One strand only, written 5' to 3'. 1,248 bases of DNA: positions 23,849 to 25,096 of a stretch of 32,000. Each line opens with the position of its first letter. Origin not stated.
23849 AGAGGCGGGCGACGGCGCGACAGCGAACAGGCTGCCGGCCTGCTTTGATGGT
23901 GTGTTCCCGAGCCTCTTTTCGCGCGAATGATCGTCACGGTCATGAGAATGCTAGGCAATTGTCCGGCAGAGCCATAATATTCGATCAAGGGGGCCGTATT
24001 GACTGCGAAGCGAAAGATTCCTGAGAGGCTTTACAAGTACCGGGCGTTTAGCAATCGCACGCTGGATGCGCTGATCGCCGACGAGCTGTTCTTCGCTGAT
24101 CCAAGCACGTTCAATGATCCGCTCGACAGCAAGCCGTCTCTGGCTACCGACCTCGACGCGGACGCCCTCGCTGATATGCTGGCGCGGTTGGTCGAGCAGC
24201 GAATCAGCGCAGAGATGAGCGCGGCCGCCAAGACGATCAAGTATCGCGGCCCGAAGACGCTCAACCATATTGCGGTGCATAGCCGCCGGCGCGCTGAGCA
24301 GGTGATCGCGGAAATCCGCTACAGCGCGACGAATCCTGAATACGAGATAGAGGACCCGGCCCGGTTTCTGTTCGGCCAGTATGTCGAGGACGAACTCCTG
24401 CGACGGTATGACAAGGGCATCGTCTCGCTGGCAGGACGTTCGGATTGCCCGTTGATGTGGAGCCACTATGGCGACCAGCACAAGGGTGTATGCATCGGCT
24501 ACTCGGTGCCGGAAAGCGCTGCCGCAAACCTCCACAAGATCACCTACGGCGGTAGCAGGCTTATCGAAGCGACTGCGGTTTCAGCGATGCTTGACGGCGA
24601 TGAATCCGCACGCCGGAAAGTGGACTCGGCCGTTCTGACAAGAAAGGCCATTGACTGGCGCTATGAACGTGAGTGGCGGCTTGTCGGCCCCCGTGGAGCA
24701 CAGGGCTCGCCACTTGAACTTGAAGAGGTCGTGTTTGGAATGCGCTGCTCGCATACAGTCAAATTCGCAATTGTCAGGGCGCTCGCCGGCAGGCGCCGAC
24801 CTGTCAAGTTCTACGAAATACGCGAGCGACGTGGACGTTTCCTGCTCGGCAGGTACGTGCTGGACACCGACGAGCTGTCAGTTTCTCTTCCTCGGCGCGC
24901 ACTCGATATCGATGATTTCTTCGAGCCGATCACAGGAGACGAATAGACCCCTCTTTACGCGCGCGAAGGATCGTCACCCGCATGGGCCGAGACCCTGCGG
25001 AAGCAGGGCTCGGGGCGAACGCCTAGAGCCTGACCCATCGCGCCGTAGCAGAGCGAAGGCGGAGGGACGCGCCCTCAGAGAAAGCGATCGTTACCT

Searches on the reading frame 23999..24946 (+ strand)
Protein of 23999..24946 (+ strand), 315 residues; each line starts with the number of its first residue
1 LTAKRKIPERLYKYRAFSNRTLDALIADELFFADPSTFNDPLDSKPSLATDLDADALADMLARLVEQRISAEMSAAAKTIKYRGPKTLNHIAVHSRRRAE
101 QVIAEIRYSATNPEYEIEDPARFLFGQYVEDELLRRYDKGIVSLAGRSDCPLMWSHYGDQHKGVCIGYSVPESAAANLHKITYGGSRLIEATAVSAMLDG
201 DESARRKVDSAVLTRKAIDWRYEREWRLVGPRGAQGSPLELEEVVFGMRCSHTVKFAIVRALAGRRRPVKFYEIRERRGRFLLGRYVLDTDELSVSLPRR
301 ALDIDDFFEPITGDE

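Call 10: search_protein_families(library=pfam, proteins=[window:23999-24946:+], max_evalue=0.0001)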
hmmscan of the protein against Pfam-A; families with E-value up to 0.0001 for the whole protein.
window:23999-24946:+ (315 aa): 1 family
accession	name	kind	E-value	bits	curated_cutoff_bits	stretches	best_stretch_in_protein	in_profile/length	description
PF11185.13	DUF2971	-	2.5e-09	38.8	22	1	153-228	1-89/89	Protein of unknown function (DUF2971)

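Call 65: search_protein_families(library=pfam, proteins=[window:23999-24946:+], max_evalue=0.01)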
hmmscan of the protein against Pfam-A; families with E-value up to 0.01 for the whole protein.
window:23999-24946:+ (315 aa): 1 family
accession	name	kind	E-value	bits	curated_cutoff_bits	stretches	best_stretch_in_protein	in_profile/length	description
PF11185.13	DUF2971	-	2.5e-09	38.8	22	1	153-228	1-89/89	Protein of unknown function (DUF2971)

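Call 81: search_protein_families(library=padloc, proteins=[window:23999-24946:+], max_evalue=0.001)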
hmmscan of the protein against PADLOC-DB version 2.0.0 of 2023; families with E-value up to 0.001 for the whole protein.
window:23999-24946:+ (315 aa): 4 families
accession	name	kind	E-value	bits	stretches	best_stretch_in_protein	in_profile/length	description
PDLC04990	PDC-S31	-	4.9e-41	139.2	1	5-283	4-253/259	-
PDLC04991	PDC-S31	-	6.9e-32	108.8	2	138-278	64-194/208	-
PDLC04994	PDC-S31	-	6.3e-25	86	1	4-283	12-268/273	-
PDLC04992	PDC-S31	-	4.8e-05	21.2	1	141-229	59-157/220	-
